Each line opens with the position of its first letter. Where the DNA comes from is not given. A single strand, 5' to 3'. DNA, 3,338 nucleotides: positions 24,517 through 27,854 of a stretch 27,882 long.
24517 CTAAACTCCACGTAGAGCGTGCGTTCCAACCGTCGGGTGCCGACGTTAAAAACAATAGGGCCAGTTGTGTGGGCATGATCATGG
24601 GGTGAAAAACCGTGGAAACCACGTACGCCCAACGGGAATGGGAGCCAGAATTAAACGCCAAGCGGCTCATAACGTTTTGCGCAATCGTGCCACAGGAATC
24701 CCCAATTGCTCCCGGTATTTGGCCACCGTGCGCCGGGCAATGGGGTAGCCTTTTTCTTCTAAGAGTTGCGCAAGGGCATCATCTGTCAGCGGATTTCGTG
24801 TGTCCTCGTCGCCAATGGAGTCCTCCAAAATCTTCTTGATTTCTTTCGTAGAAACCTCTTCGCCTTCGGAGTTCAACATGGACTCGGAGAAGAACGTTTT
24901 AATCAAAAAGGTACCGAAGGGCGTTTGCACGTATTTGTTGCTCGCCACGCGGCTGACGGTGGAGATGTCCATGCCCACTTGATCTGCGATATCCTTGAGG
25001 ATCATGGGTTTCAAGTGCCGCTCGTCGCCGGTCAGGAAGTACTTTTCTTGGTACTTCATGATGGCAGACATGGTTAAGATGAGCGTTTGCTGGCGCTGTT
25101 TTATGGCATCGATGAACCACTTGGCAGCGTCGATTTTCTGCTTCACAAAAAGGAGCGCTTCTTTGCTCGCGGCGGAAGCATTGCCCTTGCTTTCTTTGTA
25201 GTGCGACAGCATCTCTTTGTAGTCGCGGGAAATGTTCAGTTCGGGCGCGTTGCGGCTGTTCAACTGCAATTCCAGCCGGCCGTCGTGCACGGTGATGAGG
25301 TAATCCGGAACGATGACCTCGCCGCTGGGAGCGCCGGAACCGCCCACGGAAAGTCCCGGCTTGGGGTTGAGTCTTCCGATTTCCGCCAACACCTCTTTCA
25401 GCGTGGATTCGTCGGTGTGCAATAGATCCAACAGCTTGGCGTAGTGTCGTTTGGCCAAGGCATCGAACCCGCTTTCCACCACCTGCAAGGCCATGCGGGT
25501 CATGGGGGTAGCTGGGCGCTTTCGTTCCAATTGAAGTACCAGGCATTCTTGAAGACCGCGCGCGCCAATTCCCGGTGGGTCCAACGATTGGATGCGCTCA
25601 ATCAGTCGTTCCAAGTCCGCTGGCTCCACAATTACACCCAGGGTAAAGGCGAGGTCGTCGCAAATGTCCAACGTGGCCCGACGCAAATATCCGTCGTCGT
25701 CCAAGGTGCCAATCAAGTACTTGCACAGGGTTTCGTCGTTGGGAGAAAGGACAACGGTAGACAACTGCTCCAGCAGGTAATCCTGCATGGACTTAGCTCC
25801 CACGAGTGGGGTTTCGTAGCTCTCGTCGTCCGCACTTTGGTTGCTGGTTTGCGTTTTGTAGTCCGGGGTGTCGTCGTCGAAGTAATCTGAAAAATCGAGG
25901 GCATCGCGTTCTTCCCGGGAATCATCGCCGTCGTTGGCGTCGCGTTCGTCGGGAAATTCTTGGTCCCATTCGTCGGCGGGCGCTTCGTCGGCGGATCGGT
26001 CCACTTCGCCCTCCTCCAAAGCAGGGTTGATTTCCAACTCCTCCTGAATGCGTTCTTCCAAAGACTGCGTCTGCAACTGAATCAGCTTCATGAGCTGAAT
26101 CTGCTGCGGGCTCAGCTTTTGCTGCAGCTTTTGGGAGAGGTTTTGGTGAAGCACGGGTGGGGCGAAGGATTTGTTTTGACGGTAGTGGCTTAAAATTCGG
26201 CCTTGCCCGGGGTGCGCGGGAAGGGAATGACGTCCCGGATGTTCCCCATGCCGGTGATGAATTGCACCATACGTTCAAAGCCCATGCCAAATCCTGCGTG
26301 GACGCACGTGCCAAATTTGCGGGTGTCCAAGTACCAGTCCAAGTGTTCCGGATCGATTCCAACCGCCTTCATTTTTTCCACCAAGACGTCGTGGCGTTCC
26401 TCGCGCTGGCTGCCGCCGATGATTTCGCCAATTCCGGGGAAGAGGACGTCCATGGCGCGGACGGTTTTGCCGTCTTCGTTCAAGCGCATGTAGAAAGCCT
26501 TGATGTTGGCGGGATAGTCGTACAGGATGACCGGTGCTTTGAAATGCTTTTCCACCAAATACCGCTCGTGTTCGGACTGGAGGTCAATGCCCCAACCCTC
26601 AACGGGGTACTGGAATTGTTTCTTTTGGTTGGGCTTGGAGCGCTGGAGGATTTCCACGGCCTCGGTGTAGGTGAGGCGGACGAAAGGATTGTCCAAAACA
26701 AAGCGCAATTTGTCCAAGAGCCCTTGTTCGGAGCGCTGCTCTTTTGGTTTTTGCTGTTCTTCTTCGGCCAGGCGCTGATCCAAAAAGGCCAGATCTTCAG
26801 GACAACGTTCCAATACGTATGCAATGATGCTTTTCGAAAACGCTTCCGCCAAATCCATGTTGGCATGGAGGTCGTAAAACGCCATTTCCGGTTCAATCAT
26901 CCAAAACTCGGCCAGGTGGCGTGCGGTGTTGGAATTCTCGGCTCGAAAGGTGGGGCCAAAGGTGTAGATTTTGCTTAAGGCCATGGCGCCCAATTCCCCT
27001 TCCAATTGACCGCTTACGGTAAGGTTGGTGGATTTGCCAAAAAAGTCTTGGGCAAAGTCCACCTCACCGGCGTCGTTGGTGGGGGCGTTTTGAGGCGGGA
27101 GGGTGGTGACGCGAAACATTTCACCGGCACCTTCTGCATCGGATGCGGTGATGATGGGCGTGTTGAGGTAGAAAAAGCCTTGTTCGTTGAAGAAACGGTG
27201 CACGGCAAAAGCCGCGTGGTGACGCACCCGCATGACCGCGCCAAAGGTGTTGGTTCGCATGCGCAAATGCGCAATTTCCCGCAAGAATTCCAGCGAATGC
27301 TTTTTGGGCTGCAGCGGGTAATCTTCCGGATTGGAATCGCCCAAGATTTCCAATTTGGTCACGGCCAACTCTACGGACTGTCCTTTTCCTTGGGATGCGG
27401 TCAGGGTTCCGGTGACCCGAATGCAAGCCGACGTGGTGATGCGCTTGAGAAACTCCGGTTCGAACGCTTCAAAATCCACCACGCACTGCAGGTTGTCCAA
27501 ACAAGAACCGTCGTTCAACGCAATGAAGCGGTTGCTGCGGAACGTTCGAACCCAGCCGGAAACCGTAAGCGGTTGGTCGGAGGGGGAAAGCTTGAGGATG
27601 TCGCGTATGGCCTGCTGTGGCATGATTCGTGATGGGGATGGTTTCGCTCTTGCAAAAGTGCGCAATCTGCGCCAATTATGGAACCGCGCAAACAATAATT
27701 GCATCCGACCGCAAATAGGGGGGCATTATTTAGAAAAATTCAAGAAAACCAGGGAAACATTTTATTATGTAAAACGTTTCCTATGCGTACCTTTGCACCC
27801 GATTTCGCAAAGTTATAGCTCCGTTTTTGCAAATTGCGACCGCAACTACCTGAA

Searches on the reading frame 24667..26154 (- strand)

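Call 6: search_protein_families(library=pfam, proteins=[window:24667-26154:-])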
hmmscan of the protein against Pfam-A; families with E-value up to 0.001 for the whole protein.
window:24667-26154:- (495 aa): 3 families
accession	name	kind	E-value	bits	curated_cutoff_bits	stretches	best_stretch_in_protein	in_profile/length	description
PF04963.19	Sigma54_CBD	-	2.9e-51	174.3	22.9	1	117-312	6-185/185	Sigma-54 factor, core binding domain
PF04552.19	Sigma54_DBD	-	4.1e-51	173.3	22.8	1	336-493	3-159/160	Sigma-54, DNA binding domain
PF00309.25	Sigma54_AID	-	3e-11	43.4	23.8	1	4-48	2-46/46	Sigma-54 factor, Activator interacting domain (AID)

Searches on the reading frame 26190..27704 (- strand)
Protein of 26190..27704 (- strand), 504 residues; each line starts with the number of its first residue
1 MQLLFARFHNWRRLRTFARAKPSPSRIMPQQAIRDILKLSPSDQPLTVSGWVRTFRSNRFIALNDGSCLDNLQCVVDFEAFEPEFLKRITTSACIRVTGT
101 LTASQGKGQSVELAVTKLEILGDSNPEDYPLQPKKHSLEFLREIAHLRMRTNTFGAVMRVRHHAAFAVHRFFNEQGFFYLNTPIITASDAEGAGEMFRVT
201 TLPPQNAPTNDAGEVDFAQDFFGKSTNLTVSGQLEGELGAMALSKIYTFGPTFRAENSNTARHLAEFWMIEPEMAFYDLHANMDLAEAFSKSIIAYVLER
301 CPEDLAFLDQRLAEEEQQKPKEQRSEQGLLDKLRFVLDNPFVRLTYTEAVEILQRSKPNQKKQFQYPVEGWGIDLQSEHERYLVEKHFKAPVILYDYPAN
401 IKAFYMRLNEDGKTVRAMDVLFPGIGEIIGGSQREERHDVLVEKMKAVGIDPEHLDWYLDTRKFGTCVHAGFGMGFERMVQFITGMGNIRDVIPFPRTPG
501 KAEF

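Call 7: search_protein_families(library=ncbifam, proteins=[window:26190-27704:-])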
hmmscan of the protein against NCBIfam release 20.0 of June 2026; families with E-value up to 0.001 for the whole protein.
window:26190-27704:- (504 aa): 17 families
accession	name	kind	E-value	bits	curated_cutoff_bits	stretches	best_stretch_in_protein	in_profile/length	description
NF003037.0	PRK03932.1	equivalog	4.2e-195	649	414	1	30-504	3-451/451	asparagine--tRNA ligase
TIGR00457.1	asnS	equivalog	1.1e-177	591.5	342.6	1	32-504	3-455/455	asparagine--tRNA ligase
NF003483.0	PRK05159.1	equivalog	5.1e-70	236.5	353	2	217-497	176-431/438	aspartate--tRNA(Asn) ligase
TIGR00458.1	aspS_nondisc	equivalog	3.3e-59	200.9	368.4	1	44-499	13-423/428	aspartate--tRNA(Asn) ligase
NF005052.0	PRK06462.1-1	equivalog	3.1e-43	148.2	368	1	144-501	35-349/353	asparagine synthetase A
TIGR00459.1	aspS_bact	equivalog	2.1e-32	112.2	373.85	2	37-299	10-262/586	aspartate--tRNA ligase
NF001750.0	PRK00476.1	equivalog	4e-32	111.3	443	2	37-195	12-181/590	aspartate--tRNA ligase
NF005054.0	PRK06462.1-4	equivalog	1.4e-31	109.8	309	2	356-502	174-315/318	asparagine synthetase A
NF005053.0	PRK06462.1-3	equivalog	3.9e-20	72.6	322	2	342-494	117-263/274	asparagine synthetase A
NF001756.1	PRK00484.1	subfamily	4.4e-20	71.8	468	1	243-497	237-484/488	lysine--tRNA ligase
TIGR00499.1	lysS_bact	equivalog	1.7e-18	66.6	427.6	1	44-497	54-491/496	lysine--tRNA ligase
NF005055.0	PRK06462.1-5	equivalog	1.8e-17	63.4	389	1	238-498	101-334/341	asparagine synthetase A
NF002821.0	PRK02983.1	equivalog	4.1e-10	38.3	742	1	374-497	968-1097/1102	bifunctional lysylphosphatidylglycerol synthetase/lysine--tRNA ligase LysX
NF009460.0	PRK12820.1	equivalog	1.7e-09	36.4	1379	1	415-498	505-591/723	bifunctional aspartyl-tRNA synthetase/aspartyl/glutamyl-tRNA amidotransferase subunit C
TIGR00462.1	genX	equivalog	1.6e-08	34.4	286.9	1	161-495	4-304/304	EF-P lysine aminoacylase EpmA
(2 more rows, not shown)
